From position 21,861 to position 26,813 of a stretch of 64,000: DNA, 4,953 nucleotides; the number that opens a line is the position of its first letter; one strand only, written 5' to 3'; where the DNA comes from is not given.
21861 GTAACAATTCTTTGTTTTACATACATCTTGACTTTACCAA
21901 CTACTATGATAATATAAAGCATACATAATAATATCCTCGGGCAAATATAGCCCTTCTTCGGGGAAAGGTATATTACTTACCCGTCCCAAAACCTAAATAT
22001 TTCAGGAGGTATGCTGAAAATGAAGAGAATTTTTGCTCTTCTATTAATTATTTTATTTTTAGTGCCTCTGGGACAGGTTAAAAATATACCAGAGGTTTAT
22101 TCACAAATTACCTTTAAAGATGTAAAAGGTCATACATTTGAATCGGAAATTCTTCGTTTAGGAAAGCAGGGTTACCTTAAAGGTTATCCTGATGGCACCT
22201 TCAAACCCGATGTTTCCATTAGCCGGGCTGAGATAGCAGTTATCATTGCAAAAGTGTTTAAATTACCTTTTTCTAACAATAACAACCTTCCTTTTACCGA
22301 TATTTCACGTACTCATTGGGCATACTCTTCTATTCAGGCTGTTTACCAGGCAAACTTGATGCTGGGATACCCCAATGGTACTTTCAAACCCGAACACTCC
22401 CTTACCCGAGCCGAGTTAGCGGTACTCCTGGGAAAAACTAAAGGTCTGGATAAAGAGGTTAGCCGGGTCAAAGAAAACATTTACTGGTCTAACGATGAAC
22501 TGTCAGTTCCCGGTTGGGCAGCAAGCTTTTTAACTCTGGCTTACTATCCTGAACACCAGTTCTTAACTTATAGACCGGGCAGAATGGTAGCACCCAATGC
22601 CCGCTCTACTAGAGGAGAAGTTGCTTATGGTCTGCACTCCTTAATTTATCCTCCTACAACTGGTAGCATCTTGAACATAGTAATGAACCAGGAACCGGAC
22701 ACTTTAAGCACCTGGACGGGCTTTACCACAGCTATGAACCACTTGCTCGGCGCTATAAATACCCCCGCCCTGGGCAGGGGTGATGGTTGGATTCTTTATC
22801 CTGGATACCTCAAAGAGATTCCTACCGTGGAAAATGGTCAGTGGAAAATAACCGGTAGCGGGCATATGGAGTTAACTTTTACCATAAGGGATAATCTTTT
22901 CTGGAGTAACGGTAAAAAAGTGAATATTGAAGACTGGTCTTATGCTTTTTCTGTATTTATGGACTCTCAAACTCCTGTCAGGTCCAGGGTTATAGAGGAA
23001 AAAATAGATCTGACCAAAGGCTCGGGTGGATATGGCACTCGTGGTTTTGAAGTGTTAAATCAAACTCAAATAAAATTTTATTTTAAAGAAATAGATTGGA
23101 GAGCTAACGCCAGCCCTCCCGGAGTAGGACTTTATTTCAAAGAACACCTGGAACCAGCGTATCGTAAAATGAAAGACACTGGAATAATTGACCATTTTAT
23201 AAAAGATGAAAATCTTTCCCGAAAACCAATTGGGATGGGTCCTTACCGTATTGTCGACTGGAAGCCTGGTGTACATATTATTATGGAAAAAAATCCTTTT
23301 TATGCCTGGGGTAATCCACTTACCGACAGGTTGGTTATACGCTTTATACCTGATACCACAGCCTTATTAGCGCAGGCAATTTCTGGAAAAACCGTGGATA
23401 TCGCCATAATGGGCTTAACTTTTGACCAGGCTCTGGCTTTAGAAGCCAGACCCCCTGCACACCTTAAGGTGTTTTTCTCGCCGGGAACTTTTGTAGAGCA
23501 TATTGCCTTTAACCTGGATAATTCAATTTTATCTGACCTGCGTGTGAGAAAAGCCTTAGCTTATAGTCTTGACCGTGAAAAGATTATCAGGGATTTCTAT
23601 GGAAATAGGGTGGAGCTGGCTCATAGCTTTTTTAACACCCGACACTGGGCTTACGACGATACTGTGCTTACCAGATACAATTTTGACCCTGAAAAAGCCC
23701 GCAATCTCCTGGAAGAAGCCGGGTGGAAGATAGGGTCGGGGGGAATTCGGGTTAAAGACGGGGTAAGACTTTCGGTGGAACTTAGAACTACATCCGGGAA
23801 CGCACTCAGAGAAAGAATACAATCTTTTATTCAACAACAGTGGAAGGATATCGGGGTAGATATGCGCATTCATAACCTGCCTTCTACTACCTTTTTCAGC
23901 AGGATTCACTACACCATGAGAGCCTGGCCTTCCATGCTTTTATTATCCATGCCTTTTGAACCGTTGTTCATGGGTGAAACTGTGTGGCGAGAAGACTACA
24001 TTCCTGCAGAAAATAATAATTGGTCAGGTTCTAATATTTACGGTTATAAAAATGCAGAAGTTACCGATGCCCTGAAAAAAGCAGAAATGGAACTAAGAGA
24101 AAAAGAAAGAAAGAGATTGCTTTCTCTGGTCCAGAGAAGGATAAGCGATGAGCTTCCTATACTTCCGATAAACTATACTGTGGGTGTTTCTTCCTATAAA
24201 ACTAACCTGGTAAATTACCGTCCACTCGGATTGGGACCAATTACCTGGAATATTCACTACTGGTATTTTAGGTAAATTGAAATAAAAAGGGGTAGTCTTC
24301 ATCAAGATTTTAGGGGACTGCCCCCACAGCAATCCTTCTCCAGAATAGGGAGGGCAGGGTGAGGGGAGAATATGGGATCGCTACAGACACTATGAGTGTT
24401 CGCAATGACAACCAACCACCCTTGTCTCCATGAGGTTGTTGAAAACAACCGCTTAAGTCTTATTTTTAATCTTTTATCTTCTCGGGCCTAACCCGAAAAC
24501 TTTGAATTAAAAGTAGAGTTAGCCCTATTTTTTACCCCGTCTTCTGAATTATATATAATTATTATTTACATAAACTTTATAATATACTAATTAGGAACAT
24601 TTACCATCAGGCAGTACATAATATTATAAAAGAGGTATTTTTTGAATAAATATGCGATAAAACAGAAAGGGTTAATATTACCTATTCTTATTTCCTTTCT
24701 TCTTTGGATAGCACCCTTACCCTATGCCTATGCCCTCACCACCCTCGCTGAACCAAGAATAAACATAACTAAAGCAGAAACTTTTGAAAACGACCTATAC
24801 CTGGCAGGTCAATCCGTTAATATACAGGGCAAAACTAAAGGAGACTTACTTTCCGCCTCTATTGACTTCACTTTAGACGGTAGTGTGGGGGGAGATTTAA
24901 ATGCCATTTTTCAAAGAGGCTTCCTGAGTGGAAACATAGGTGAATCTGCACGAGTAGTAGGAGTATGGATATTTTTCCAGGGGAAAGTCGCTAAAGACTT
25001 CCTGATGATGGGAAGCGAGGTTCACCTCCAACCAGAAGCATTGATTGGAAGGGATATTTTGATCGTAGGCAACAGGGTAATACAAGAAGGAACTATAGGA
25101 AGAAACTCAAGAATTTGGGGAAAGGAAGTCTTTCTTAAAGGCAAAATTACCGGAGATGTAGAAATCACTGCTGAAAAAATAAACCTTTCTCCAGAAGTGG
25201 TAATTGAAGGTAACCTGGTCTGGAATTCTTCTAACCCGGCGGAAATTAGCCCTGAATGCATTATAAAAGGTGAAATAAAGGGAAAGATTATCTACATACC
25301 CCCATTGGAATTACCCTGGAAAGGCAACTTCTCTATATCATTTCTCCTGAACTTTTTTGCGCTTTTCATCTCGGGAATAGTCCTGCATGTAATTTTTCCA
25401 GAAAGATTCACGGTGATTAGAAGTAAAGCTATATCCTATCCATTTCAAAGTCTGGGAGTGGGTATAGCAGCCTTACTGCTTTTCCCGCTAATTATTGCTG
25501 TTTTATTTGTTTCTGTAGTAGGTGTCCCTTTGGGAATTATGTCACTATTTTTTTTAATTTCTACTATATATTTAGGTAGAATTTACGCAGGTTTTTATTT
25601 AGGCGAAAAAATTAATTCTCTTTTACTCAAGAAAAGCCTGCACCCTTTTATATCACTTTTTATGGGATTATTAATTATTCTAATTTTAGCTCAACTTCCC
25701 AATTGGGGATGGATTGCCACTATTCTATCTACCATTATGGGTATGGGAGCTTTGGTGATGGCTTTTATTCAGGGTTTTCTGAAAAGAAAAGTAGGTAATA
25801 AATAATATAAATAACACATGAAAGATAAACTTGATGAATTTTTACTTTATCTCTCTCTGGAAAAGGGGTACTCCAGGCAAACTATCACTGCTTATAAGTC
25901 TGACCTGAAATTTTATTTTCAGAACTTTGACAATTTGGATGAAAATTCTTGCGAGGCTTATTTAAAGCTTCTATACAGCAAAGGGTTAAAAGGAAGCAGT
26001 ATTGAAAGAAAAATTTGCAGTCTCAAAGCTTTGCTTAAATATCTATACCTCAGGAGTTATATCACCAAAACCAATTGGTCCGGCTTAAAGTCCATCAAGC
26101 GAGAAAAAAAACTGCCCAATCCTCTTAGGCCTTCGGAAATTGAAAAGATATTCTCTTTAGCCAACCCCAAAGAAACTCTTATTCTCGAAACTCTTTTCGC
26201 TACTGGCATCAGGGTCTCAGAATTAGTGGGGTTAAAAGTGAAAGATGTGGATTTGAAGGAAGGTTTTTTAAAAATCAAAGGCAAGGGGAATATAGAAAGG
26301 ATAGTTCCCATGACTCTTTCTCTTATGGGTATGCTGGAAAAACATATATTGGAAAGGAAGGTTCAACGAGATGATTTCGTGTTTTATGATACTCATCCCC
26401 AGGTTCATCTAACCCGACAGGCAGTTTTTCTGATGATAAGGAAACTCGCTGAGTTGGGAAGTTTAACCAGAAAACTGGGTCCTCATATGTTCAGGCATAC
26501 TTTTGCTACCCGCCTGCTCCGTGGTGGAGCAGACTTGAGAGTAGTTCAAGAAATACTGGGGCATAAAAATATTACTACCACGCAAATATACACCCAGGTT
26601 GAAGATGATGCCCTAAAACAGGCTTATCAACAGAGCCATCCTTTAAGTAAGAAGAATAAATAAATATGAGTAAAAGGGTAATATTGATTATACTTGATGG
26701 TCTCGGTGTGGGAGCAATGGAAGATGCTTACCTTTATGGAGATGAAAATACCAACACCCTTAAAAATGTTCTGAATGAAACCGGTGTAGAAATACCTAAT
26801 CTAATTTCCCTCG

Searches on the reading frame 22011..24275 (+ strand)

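Call 56: search_protein_families(library=pfam, proteins=[window:22011-24275:+], max_evalue=0.001)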
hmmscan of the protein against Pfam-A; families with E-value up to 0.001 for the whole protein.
window:22011-24275:+ (754 aa): 2 families
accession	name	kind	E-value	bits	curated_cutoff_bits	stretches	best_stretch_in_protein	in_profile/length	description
PF00496.27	SBP_bac_5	-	3.9e-65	220.8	32.4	1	286-628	17-330/368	Bacterial extracellular solute-binding proteins, family 5 Middle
PF00395.25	SLH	-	3.7e-26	91.3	20.8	2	94-137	1-44/44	S-layer homology domain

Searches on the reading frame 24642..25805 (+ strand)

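Call 56: search_protein_families(library=pfam, proteins=[window:24642-25805:+], max_evalue=0.001)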
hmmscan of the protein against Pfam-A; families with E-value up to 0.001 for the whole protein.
window:24642-25805:+ (387 aa): 1 family
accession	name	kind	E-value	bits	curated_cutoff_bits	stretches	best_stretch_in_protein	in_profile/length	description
PF04519.19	Bactofilin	-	0.00029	21.4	27.9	0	156-211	45-96/98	Polymer-forming cytoskeletal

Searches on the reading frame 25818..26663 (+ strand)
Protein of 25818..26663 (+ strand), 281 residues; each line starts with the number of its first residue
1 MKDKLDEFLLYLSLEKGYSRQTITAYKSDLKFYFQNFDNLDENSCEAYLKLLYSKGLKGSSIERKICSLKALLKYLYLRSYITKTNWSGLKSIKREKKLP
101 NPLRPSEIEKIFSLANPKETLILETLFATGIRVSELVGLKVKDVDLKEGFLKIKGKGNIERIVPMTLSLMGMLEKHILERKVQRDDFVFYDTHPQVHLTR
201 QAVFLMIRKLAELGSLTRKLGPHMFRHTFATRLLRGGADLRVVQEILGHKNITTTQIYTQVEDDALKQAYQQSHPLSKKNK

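Call 56: search_protein_families(library=pfam, proteins=[window:25818-26663:+], max_evalue=0.001)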
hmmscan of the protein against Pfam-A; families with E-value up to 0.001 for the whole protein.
window:25818-26663:+ (281 aa): 2 families
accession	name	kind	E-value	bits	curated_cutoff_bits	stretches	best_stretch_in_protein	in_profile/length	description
PF00589.27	Phage_integrase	-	6.4e-43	146.9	27.1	1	103-263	3-170/172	Phage integrase family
PF02899.23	Phage_int_SAM_1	-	1.2e-13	51.6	22.3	1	5-78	1-81/83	Phage integrase, N-terminal SAM-like domain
